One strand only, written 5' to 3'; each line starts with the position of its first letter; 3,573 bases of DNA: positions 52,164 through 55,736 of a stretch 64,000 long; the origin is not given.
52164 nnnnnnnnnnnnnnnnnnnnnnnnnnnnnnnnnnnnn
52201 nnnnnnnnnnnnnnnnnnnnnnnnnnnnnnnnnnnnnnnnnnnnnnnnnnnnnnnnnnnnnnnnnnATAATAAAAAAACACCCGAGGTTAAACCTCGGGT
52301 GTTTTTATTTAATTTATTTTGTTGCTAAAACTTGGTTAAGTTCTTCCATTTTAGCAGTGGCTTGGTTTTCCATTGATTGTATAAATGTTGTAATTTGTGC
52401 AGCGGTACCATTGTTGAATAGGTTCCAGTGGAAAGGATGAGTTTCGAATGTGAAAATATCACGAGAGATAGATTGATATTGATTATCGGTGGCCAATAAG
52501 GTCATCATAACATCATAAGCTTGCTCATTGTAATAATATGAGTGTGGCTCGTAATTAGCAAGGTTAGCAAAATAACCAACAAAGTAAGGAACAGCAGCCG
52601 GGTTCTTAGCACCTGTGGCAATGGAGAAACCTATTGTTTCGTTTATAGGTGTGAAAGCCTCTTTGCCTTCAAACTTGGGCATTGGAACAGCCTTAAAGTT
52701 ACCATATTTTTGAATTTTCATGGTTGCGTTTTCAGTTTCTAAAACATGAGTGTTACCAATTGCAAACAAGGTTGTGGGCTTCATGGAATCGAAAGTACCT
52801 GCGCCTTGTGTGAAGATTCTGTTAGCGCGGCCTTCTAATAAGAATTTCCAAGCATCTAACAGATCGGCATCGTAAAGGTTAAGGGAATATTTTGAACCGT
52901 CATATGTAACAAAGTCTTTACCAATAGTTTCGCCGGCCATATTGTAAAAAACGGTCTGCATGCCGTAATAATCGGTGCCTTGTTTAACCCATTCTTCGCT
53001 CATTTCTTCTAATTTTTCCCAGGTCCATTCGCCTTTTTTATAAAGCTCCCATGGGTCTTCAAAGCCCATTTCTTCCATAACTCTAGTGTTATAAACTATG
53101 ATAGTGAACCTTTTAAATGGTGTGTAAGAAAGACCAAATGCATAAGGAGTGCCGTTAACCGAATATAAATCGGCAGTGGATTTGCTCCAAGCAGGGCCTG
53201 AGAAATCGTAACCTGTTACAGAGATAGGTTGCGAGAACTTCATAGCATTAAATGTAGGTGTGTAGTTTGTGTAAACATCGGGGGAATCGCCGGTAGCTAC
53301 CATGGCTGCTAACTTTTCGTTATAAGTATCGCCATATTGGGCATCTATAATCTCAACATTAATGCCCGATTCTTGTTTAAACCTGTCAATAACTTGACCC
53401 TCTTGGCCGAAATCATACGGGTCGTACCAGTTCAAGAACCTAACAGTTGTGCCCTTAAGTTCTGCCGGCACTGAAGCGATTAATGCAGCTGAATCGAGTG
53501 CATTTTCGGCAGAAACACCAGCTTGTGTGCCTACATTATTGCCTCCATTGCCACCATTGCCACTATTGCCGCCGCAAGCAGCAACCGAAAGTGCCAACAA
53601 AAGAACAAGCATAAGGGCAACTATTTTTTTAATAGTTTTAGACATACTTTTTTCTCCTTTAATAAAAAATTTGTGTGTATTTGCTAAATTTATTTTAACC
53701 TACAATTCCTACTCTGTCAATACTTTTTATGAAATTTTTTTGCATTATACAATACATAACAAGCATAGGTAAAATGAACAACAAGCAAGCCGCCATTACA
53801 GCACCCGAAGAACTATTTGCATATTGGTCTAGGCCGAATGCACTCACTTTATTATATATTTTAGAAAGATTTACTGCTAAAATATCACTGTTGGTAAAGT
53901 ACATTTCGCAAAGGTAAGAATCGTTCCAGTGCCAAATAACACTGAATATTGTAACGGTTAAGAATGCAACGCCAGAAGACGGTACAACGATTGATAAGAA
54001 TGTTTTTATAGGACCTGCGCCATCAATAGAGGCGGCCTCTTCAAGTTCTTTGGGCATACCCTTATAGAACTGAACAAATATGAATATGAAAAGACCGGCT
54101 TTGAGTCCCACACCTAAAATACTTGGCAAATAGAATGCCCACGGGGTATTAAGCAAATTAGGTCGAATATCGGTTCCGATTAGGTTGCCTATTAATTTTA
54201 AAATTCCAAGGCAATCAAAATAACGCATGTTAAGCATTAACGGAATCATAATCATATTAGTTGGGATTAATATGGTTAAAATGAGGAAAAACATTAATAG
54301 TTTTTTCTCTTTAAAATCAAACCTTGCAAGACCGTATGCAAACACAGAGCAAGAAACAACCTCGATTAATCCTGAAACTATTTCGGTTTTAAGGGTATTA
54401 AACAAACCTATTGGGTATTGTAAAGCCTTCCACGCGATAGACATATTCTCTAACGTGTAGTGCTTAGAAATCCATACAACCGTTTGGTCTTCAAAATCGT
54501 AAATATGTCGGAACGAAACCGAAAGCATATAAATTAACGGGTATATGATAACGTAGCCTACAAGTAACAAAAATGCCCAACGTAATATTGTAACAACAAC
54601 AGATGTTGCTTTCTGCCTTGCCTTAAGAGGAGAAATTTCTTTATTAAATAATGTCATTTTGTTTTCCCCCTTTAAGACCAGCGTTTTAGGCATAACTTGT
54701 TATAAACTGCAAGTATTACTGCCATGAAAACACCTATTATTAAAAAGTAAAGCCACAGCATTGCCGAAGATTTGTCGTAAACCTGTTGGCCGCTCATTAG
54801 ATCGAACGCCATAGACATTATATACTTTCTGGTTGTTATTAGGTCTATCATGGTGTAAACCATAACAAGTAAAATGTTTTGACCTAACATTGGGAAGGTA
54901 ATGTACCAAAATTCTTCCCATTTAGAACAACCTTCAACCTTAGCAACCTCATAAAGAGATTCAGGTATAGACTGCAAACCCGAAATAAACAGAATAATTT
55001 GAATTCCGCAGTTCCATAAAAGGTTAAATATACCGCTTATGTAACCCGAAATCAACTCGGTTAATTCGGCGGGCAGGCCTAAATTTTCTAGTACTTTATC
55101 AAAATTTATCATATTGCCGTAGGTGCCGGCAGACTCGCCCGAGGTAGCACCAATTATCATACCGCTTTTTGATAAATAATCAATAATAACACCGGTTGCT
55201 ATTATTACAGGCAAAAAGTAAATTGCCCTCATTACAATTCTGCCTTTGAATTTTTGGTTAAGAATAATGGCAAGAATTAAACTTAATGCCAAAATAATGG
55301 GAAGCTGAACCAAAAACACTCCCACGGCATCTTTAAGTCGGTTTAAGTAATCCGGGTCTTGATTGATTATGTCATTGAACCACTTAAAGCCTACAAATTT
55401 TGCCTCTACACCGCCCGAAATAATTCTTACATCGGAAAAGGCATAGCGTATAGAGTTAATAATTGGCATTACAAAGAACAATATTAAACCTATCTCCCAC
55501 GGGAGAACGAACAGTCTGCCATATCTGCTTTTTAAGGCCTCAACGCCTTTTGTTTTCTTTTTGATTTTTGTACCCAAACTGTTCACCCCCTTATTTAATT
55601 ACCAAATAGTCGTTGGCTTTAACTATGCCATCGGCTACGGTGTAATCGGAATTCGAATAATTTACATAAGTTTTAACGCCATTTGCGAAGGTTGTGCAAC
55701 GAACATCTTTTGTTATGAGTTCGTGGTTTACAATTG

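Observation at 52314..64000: Eight-gene locus: two ATPase-less sugar-ABC modules wrapped around two large non-transporter surface proteins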

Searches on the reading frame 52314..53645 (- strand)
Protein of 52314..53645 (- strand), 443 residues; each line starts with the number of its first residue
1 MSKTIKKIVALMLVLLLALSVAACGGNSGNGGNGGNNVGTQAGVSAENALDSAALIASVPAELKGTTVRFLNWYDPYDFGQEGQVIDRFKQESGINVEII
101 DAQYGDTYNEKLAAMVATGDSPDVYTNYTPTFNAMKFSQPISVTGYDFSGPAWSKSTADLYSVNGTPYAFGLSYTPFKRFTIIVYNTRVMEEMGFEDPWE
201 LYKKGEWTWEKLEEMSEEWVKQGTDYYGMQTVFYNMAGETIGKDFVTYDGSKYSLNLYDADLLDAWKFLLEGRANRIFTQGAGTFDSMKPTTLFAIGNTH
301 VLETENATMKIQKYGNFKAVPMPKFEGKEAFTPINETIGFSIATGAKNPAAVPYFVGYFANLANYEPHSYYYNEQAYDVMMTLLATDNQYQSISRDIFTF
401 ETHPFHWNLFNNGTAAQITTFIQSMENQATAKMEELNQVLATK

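Call 5: search_protein_families(library=pfam, proteins=[window:52314-53645:-], max_evalue=0.01)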
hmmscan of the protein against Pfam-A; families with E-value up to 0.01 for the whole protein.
window:52314-53645:- (443 aa): 1 family
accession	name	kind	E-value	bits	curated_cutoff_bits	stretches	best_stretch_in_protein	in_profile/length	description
PF01547.30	SBP_bac_1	-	8.3e-09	36.3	26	1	85-360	13-301/307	Bacterial extracellular solute-binding protein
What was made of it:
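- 52314..53645 (-): Small SBP lipoprotein of 443 aa (lipobox VAA|C). It is the fastest-evolving member and is optional. Call 5: SBP_bac_1, E = 8e-9.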

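Call 6: search_protein_families(library=ncbifam, proteins=[window:52314-53645:-], max_evalue=0.01)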
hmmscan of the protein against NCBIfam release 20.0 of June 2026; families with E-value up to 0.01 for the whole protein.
window:52314-53645:- (443 aa): 1 family
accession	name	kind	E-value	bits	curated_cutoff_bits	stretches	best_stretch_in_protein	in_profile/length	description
NF058595.1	invert_tail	domain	0.00012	22.4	37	1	6-43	54-89/113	lipo-invert putative C-terminal anchoring domain-containing protein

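Call 89: search_solved_structures(query=window:52314-53645:-, max_evalue=0.01)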
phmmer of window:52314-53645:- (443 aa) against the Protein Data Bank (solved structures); distinct sequences matched with E-value up to 0.01: 0.
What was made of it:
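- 52314..53645 (-): Call 89: no PDB relative at E <= 0.01.
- Tried and rejected: The small SBP has no solved relative at E <= 0.01 (call 89), so no ligand hint came from it.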

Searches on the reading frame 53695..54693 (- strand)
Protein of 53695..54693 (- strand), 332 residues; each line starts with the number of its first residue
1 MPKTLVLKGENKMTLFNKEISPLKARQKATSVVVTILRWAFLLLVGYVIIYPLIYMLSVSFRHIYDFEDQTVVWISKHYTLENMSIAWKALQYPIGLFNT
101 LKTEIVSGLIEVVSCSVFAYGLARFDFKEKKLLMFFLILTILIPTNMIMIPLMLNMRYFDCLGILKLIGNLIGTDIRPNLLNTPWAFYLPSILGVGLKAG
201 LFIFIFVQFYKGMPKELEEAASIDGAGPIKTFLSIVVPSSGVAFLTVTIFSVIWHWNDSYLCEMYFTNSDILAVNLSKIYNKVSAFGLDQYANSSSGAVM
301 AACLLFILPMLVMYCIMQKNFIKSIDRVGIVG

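Call 5: search_protein_families(library=pfam, proteins=[window:53695-54693:-], max_evalue=0.01)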
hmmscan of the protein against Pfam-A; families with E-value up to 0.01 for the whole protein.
window:53695-54693:- (332 aa): 1 family
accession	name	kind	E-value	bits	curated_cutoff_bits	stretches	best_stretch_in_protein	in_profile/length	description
PF00528.27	BPD_transp_1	-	1e-14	55.1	26.4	1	119-324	5-181/184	Binding-protein-dependent transport system inner membrane component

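Call 6: search_protein_families(library=ncbifam, proteins=[window:53695-54693:-], max_evalue=0.01)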
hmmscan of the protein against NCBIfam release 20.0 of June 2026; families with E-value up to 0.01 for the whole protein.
window:53695-54693:- (332 aa): 9 families
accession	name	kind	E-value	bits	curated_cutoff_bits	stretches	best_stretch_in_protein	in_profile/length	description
NF008210.0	PRK10973.1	equivalog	3.3e-17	63.1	297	1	203-324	159-275/281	sn-glycerol-3-phosphate ABC transporter permease UgpE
NF040932.1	ABC_arch_GlcU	equivalog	1.2e-12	48.1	340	1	42-329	9-268/272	glucose ABC transporter permease GlcU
NF008231.0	PRK10998.1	equivalog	1.4e-10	41.2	261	1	40-327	18-291/296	maltose ABC transporter permease MalG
TIGR03262.1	PhnU2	equivalog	3.9e-06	25.8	593.25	1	41-317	10-253/546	putative 2-aminoethylphosphonate ABC transporter permease subunit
NF007852.0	PRK10561.1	equivalog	2.2e-05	24.5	335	1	41-320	15-286/295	sn-glycerol-3-phosphate ABC transporter permease UgpA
TIGR01581.1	Mo_ABC_porter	hypoth_equivalog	0.00011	21.8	210.3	1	98-246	24-162/225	ABC transporter permease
TIGR02139.1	permease_CysT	equivalog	0.00084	19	246.1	1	98-319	53-260/265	sulfate ABC transporter permease subunit CysT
NF040839.1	tungstate_WtpB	equivalog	0.00096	18.9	340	0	96-251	45-189/251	tungstate ABC transporter permease WtpB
NF006939.0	PRK09421.1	equivalog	0.0018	17.7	262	0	101-249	16-155/230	molybdate ABC transporter permease subunit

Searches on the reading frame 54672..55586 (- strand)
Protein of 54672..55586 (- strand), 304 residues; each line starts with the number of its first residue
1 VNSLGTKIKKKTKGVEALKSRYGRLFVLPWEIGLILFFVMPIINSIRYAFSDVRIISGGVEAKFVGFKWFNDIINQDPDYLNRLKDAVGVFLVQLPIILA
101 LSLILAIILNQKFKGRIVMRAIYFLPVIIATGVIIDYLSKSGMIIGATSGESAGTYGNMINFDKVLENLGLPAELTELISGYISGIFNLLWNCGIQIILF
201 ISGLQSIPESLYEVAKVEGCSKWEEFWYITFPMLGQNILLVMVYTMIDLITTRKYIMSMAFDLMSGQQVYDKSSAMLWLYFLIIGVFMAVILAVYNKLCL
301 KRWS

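Call 5: search_protein_families(library=pfam, proteins=[window:54672-55586:-], max_evalue=0.01)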
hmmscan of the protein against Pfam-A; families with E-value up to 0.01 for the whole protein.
window:54672-55586:- (304 aa): 1 family
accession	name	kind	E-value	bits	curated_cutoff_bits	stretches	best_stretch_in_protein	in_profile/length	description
PF00528.27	BPD_transp_1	-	1.6e-07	31.7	26.4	1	101-295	4-171/184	Binding-protein-dependent transport system inner membrane component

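Call 6: search_protein_families(library=ncbifam, proteins=[window:54672-55586:-], max_evalue=0.01)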
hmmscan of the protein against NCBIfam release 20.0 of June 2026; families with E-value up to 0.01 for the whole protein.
window:54672-55586:- (304 aa): 7 families
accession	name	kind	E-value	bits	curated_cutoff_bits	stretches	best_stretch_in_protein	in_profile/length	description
NF007852.0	PRK10561.1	equivalog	5e-09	36.4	335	2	24-133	15-121/295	sn-glycerol-3-phosphate ABC transporter permease UgpA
TIGR03262.1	PhnU2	equivalog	3.8e-06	25.8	593.25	1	32-247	12-199/546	putative 2-aminoethylphosphonate ABC transporter permease subunit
NF008232.0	PRK10999.1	equivalog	9.4e-05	21.3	392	1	98-242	301-436/520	maltose ABC transporter permease MalF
NF008231.0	PRK10998.1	equivalog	0.0004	20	261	1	186-298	163-280/296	maltose ABC transporter permease MalG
TIGR00969.1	3a0106s02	subfamily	0.0011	18.4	240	0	204-245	166-207/272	sulfate ABC transporter permease subunit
TIGR01581.1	Mo_ABC_porter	hypoth_equivalog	0.0015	18.1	210.3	1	197-246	119-168/225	ABC transporter permease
TIGR02141.1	modB_ABC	equivalog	0.0077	15.9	182.6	0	204-243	103-142/208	molybdate ABC transporter permease subunit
